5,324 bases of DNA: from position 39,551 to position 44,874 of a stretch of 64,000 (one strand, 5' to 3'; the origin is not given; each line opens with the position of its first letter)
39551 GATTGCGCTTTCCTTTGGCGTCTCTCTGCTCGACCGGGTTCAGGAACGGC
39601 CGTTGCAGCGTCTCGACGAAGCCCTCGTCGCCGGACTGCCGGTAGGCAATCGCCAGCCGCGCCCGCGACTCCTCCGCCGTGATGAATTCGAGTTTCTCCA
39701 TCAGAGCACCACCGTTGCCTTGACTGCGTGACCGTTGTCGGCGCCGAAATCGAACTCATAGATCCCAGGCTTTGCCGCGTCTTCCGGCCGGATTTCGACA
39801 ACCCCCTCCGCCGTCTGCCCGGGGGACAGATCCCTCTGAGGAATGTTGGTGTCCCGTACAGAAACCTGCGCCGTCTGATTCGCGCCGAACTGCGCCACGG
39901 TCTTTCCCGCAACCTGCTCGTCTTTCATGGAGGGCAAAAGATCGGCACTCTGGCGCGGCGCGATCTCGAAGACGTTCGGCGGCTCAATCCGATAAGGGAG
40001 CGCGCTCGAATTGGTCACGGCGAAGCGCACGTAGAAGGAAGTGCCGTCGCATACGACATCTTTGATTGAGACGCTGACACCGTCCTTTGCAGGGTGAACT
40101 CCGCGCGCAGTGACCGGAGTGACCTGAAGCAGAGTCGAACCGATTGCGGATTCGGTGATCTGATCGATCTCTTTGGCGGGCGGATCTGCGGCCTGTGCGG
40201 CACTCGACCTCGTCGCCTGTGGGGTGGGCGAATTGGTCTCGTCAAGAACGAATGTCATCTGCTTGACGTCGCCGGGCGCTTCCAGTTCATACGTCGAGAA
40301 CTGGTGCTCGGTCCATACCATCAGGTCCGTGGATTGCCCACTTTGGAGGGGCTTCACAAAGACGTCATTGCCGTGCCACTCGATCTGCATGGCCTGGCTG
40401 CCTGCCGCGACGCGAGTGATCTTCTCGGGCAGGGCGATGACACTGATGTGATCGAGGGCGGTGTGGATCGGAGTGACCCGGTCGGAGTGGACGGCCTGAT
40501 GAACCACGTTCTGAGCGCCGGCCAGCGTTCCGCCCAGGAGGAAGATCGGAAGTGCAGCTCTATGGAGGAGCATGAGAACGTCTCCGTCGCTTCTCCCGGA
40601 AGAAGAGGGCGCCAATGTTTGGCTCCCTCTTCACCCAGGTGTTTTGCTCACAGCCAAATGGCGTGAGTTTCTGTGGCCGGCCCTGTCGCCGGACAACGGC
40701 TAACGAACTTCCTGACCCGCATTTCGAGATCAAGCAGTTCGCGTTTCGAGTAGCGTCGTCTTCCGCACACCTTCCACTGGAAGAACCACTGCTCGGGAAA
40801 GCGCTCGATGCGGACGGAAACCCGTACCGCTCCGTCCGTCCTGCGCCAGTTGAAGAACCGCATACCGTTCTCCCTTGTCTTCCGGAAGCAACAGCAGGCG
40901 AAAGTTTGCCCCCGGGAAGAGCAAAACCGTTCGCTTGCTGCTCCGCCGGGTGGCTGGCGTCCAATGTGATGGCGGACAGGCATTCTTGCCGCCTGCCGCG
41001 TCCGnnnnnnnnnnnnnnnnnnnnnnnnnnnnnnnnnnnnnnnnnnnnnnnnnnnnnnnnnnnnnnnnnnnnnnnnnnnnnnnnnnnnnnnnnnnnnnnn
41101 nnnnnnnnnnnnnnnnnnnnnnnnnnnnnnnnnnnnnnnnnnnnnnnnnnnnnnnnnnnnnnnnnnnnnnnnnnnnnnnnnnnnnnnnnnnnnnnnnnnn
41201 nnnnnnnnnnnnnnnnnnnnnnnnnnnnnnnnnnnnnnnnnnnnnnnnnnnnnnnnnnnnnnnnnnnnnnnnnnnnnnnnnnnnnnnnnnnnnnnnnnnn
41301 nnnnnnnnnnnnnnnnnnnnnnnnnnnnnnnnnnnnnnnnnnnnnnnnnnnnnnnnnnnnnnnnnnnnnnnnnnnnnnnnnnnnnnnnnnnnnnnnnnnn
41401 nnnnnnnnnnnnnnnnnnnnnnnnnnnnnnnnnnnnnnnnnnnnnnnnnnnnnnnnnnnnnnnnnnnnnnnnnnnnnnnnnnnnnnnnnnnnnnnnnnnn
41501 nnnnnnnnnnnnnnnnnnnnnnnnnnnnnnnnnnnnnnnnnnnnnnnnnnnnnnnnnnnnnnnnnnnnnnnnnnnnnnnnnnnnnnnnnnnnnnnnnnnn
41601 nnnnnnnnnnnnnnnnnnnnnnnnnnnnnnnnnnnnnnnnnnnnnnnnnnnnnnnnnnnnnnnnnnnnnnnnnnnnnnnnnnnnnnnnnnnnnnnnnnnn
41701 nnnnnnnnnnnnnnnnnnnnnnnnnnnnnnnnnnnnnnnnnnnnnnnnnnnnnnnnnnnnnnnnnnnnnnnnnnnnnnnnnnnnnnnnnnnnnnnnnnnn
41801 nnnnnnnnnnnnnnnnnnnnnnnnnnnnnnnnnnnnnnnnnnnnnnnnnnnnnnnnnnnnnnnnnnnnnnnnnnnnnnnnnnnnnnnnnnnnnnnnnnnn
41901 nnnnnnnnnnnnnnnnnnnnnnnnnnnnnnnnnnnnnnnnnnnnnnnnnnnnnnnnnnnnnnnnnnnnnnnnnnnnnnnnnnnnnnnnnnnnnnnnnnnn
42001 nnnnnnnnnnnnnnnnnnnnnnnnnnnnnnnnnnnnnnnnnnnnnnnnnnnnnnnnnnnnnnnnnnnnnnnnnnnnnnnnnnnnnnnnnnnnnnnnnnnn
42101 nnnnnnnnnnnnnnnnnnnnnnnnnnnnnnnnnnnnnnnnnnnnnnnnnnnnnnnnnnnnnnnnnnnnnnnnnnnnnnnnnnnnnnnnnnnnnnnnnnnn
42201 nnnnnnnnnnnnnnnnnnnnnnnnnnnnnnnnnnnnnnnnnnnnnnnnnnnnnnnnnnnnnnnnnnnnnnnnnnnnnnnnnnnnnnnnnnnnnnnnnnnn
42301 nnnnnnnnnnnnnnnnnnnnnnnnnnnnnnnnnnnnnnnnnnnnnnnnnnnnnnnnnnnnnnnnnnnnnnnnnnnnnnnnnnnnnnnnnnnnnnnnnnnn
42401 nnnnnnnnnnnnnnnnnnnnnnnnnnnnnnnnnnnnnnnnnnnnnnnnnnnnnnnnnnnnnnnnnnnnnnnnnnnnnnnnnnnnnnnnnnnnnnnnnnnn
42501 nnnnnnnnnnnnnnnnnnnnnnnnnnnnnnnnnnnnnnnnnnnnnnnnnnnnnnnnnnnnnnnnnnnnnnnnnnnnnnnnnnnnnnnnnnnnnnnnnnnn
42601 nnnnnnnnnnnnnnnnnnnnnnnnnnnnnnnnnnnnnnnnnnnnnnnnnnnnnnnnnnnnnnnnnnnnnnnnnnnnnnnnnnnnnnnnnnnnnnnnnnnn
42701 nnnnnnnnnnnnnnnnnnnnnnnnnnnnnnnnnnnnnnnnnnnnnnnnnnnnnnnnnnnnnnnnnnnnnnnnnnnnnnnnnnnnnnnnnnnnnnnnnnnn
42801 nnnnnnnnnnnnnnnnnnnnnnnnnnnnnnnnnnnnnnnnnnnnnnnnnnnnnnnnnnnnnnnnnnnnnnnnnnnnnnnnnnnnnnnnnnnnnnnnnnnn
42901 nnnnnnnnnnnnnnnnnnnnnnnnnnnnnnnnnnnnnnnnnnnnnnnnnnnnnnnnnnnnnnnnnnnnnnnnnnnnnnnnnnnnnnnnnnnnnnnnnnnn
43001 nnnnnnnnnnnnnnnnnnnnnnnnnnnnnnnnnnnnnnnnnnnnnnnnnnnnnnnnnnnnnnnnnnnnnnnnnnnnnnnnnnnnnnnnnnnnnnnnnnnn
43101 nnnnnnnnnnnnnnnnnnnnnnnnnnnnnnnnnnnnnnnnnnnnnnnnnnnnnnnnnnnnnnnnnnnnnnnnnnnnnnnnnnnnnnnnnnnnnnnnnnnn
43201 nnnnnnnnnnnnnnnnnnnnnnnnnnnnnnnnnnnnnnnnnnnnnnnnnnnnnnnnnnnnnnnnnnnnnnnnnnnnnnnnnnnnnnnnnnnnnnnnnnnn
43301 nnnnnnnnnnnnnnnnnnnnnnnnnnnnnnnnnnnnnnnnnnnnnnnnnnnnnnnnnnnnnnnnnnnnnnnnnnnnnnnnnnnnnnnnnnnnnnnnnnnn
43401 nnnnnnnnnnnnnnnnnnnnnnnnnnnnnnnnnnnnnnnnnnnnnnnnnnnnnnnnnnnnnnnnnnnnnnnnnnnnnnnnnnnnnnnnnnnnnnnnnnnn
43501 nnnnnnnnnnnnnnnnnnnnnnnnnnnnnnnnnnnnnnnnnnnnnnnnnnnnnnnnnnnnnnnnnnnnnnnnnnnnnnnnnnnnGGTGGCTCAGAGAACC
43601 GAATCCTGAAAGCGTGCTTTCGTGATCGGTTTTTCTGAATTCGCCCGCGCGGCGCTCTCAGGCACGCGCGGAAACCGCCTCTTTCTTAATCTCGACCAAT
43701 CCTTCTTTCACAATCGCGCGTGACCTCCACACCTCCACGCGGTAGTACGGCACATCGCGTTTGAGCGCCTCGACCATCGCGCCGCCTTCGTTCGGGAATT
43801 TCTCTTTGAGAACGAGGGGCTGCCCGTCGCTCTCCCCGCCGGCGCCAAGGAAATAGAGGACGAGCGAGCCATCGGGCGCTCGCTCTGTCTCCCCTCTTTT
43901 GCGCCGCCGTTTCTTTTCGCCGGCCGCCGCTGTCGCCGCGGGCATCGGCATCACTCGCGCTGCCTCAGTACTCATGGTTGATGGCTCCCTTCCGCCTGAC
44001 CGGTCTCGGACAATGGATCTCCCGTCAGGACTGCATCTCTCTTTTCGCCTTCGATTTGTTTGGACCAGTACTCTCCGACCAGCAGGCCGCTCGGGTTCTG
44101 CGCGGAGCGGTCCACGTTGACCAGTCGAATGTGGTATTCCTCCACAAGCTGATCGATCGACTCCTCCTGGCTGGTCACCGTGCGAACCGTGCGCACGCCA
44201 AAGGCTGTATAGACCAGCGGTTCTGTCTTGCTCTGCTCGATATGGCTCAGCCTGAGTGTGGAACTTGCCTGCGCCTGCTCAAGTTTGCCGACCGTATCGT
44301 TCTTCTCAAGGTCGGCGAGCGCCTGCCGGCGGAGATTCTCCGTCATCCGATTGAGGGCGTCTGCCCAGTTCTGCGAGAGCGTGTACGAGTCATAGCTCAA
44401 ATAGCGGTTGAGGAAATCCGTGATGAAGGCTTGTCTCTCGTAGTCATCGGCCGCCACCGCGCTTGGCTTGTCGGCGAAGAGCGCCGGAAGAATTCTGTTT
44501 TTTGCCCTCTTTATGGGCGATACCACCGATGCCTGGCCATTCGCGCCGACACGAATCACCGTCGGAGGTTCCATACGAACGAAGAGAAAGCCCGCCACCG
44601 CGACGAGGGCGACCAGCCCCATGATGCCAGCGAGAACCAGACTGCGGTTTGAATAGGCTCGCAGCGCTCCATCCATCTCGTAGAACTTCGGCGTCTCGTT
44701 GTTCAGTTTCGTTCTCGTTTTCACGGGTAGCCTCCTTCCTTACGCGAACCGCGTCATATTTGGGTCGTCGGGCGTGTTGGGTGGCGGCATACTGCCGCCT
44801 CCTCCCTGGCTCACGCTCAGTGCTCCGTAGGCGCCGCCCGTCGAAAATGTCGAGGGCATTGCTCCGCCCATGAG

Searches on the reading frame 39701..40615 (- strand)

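Call 29: search_protein_families(library=pfam, proteins=[window:39701-40615:-], max_evalue=0.01)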
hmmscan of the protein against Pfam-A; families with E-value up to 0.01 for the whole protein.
window:39701-40615:- (304 aa): 1 family
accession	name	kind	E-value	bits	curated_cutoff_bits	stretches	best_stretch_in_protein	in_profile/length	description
PF03524.21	CagX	-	5.7e-07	30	34.2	1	43-199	9-145/198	Conjugal transfer protein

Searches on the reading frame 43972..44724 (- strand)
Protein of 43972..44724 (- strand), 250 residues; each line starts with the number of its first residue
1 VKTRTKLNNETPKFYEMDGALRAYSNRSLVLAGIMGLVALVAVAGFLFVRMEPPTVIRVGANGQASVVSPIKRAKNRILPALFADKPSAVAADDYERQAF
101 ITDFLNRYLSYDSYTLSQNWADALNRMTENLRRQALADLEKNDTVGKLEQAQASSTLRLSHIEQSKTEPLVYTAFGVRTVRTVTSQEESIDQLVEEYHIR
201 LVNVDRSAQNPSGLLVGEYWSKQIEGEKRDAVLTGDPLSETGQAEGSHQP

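Call 29: search_protein_families(library=pfam, proteins=[window:43972-44724:-], max_evalue=0.01)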
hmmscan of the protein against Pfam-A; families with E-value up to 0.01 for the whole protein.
window:43972-44724:- (250 aa): 1 family
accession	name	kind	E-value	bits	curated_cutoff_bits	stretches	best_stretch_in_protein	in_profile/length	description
PF04335.19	VirB8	-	1.5e-05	25.4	23.2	1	19-219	11-208/213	VirB8 protein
